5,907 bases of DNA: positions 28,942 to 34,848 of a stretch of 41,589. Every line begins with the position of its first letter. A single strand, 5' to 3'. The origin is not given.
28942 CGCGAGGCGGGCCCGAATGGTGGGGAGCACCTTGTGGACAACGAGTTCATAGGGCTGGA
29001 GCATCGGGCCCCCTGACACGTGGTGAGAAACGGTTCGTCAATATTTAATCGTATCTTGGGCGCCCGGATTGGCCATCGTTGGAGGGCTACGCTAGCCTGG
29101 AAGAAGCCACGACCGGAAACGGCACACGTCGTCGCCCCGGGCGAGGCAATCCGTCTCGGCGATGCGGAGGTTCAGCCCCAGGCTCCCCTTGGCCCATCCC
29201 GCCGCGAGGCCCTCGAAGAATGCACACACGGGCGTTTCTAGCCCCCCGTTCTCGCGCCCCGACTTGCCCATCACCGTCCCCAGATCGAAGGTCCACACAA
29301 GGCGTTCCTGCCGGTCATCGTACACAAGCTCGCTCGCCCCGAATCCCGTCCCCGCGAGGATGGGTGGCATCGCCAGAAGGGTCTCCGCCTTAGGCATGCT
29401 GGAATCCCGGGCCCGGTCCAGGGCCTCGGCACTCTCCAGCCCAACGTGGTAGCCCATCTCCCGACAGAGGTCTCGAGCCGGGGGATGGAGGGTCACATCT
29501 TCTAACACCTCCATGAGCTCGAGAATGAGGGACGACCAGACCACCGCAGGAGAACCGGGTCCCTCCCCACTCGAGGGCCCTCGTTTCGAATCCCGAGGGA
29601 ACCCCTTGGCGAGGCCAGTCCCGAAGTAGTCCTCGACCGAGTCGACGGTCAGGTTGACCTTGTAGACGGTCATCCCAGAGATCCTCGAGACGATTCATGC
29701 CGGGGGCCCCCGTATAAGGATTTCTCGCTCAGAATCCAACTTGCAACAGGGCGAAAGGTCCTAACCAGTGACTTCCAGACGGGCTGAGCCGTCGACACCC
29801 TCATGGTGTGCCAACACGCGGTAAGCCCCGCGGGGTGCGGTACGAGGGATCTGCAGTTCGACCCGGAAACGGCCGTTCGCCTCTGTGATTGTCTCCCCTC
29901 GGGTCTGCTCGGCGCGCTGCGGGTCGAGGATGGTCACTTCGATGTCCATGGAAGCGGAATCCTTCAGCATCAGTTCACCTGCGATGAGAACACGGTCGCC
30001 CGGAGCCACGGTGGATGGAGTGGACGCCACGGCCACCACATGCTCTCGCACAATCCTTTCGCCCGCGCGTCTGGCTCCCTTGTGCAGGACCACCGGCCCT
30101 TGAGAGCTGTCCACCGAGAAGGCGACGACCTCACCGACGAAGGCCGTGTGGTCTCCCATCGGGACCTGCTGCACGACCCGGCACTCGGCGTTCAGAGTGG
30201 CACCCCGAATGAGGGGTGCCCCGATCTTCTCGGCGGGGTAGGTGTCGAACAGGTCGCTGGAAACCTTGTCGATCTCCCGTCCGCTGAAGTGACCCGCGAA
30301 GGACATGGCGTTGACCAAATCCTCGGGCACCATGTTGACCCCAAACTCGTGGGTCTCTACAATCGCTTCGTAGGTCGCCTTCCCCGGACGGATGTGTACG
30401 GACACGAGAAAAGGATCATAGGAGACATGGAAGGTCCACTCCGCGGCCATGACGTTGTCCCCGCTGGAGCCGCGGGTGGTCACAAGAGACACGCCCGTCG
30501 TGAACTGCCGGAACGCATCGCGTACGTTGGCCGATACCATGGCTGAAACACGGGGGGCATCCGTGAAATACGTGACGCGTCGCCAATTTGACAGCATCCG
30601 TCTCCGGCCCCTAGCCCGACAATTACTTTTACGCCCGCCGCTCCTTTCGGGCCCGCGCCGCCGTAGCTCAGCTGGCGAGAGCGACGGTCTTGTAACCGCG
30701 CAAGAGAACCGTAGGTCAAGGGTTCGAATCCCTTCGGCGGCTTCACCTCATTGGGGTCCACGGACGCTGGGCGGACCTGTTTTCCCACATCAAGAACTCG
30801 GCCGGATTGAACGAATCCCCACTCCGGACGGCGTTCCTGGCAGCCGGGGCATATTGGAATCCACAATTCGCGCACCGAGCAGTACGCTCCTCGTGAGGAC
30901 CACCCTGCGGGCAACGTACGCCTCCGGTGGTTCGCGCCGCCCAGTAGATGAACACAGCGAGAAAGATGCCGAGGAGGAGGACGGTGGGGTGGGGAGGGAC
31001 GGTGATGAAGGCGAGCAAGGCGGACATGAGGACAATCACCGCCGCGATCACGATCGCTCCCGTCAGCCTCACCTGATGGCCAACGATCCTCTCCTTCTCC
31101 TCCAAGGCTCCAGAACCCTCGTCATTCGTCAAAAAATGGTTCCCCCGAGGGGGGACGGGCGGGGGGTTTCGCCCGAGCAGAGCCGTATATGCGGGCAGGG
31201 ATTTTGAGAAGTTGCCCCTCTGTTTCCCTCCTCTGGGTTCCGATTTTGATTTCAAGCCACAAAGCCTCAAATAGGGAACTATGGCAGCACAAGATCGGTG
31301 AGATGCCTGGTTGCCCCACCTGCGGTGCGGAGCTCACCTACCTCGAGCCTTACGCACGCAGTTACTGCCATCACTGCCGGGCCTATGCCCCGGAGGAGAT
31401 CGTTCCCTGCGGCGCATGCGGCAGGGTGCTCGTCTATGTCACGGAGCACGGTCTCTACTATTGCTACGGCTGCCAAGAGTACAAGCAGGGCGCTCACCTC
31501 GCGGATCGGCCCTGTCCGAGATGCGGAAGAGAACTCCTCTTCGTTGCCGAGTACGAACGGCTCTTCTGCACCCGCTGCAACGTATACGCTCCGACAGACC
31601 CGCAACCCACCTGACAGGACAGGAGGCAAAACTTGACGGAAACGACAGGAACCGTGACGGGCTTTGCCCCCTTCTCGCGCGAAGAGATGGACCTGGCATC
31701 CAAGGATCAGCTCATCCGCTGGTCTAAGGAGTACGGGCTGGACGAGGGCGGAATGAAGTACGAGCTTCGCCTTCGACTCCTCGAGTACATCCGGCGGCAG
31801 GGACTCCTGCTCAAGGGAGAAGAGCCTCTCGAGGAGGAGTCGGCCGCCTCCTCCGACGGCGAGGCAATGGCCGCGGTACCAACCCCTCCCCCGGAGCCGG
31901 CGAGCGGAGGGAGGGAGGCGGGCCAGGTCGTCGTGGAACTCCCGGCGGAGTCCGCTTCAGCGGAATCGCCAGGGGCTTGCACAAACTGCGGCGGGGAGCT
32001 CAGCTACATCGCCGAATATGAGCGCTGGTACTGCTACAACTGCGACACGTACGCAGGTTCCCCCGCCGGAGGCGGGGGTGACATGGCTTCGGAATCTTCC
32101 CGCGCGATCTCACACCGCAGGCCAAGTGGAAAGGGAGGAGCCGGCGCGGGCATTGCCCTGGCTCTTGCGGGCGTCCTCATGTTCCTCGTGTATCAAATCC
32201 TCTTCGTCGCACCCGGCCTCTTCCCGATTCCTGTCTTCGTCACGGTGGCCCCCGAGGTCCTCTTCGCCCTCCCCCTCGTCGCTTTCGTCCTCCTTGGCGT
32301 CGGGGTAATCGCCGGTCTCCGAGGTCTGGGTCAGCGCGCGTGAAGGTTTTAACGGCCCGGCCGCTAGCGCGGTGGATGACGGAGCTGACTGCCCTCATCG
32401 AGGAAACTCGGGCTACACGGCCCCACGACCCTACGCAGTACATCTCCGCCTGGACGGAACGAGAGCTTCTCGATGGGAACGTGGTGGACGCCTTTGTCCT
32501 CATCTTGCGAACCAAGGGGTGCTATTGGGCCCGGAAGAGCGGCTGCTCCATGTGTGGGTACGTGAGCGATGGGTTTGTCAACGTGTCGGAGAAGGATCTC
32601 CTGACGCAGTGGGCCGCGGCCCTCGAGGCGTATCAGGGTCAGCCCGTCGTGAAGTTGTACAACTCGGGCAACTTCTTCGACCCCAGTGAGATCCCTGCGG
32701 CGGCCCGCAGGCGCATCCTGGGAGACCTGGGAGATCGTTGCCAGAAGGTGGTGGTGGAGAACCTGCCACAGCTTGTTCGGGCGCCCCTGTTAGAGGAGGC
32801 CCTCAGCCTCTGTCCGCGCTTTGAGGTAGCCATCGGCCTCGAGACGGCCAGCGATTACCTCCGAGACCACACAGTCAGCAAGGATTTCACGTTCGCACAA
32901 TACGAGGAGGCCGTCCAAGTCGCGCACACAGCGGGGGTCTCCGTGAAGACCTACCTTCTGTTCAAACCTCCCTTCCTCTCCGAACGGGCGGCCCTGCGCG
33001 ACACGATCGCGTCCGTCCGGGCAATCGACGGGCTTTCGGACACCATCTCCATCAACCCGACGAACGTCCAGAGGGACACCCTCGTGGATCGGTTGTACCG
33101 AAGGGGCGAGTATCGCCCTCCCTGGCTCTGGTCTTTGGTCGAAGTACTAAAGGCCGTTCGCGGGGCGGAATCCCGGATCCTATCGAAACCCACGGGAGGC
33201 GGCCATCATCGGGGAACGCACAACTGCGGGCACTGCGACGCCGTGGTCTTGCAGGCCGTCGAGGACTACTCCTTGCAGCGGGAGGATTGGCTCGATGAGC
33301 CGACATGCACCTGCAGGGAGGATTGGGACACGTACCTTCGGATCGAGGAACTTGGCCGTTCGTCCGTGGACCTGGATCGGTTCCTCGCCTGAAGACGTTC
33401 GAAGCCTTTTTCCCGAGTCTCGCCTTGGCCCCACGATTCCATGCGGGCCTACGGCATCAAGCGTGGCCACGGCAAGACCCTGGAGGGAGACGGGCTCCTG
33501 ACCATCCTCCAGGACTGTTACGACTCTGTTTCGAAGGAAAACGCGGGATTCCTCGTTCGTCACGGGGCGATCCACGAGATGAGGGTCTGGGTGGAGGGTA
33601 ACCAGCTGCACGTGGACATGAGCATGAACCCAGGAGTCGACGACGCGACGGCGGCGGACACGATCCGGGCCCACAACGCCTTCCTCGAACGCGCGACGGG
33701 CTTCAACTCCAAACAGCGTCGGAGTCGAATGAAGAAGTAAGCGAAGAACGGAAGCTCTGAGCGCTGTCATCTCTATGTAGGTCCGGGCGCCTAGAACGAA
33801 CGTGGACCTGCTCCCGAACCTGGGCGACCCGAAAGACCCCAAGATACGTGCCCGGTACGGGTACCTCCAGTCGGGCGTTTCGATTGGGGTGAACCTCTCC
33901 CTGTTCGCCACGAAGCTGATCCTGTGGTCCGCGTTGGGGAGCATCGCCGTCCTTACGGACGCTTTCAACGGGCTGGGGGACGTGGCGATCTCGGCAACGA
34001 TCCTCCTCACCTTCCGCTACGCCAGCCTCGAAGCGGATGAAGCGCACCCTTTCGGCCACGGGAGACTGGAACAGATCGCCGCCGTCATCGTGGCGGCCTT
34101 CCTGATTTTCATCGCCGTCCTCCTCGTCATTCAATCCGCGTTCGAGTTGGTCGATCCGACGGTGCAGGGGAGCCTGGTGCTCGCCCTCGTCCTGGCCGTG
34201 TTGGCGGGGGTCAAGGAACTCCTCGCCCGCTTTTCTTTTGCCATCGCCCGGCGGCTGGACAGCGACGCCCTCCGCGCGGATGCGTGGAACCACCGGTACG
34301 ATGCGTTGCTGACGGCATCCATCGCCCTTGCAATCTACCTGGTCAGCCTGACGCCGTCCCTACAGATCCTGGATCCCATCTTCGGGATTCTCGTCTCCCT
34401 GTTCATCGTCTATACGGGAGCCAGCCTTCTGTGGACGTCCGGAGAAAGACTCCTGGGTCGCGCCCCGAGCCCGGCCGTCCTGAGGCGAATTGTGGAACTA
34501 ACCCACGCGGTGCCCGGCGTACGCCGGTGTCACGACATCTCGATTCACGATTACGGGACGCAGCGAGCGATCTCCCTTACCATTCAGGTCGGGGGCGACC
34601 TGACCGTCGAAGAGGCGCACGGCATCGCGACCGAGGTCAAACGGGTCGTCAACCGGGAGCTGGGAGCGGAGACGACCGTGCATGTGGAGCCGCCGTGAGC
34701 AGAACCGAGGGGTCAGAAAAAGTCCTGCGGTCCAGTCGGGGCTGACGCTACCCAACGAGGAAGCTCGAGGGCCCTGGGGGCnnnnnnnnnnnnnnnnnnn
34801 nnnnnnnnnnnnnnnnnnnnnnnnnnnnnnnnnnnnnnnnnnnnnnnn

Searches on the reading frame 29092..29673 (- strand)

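Call 22: search_protein_families(library=pfam, proteins=[window:29092-29673:-])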
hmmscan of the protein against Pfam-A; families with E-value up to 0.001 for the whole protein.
window:29092-29673:- (193 aa): 1 family
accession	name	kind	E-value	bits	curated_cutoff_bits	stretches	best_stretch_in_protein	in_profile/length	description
PF02830.23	V4R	-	6.6e-10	39.4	31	1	145-187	17-59/62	V4R domain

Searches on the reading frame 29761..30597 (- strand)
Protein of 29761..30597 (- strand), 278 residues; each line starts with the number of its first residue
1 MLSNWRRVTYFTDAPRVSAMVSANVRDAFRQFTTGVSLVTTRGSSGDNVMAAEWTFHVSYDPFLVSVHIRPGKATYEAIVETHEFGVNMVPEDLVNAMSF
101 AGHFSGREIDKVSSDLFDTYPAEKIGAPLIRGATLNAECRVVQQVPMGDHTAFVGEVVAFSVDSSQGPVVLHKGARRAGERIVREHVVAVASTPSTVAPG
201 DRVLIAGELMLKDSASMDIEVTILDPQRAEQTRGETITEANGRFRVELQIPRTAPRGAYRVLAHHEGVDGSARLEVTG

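Call 22: search_protein_families(library=pfam, proteins=[window:29761-30597:-])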
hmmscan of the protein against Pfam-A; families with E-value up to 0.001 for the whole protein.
window:29761-30597:- (278 aa): 2 families
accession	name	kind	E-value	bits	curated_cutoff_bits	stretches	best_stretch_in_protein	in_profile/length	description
PF01613.24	Flavin_Reduct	-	3.4e-36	125.1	27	1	29-177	1-150/153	Flavin reductase like domain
PF01835.25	MG2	-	1.3e-06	29.1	32.8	1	210-273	27-93/96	MG2 domain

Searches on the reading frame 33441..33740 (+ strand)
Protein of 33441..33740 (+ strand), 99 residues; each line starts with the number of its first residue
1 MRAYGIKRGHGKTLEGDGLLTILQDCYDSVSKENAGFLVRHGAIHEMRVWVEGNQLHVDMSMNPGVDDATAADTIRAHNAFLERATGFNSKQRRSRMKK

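Call 22: search_protein_families(library=pfam, proteins=[window:33441-33740:+])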
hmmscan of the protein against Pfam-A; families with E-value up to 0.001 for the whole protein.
window:33441-33740:+ (99 aa): 1 family
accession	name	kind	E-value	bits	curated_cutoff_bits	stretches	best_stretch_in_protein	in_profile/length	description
PF18446.7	DUF5611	-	4.6e-23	82.3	25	1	1-99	1-102/102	Domain of unknown function (DUF5611)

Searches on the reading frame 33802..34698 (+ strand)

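Call 23: search_protein_families(library=pfam, proteins=[window:33802-34698:+])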
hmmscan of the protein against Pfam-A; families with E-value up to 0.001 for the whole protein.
window:33802-34698:+ (298 aa): 2 families
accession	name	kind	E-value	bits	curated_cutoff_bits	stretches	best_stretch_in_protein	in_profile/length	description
PF01545.26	Cation_efflux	-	1.5e-34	119.9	26.6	1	26-218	3-198/198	Cation efflux family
PF16916.11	ZT_dimer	-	2.4e-18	66.3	26.7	1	223-297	2-77/78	Dimerisation domain of Zinc Transporter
